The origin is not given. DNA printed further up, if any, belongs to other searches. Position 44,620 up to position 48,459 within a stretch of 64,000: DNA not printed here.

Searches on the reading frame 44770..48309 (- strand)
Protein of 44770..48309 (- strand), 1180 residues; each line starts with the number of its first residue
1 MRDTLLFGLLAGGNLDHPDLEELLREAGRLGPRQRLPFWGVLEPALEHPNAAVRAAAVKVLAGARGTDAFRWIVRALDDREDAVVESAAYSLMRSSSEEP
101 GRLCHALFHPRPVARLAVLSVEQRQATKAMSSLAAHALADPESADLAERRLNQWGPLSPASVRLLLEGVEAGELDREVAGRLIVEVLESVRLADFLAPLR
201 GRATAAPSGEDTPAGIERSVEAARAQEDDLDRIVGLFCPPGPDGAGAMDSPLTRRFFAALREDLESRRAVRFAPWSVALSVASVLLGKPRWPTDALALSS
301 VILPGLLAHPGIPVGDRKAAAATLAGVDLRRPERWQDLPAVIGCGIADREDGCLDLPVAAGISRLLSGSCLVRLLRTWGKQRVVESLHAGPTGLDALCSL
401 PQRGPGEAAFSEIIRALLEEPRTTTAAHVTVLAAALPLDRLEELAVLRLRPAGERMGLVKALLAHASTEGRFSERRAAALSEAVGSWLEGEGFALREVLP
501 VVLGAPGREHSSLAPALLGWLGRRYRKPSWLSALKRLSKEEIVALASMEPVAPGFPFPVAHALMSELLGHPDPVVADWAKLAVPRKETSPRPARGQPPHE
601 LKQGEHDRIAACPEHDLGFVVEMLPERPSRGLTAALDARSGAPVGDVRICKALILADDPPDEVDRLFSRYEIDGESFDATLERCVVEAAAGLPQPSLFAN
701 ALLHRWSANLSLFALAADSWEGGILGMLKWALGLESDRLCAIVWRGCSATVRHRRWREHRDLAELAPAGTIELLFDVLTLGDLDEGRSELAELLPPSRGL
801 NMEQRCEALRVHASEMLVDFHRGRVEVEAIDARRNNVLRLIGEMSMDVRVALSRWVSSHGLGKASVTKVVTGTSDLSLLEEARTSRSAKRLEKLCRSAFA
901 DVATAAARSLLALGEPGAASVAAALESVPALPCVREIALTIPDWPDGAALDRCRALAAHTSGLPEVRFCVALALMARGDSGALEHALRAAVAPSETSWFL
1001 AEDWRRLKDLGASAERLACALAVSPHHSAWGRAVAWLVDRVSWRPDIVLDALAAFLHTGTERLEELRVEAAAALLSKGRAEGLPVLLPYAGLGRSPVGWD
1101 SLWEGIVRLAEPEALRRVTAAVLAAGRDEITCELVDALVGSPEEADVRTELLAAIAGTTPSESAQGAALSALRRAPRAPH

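Call 83: search_protein_families(library=pfam, proteins=[window:44770-48309:-], max_evalue=0.5)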
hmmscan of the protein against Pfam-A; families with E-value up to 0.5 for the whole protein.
window:44770-48309:- (1180 aa): 3 families
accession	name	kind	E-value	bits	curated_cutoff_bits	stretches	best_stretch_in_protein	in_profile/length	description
PF13646.12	HEAT_2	-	2e-09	38.1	27.7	2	42-99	4-62/88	HEAT repeats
PF02985.28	HEAT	-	0.0065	17.1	23.5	0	42-62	5-25/31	HEAT repeat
PF21994.1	AGAO-like_N2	-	0.075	13.7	27.4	0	21-49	9-37/76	AGAO-like N2 domain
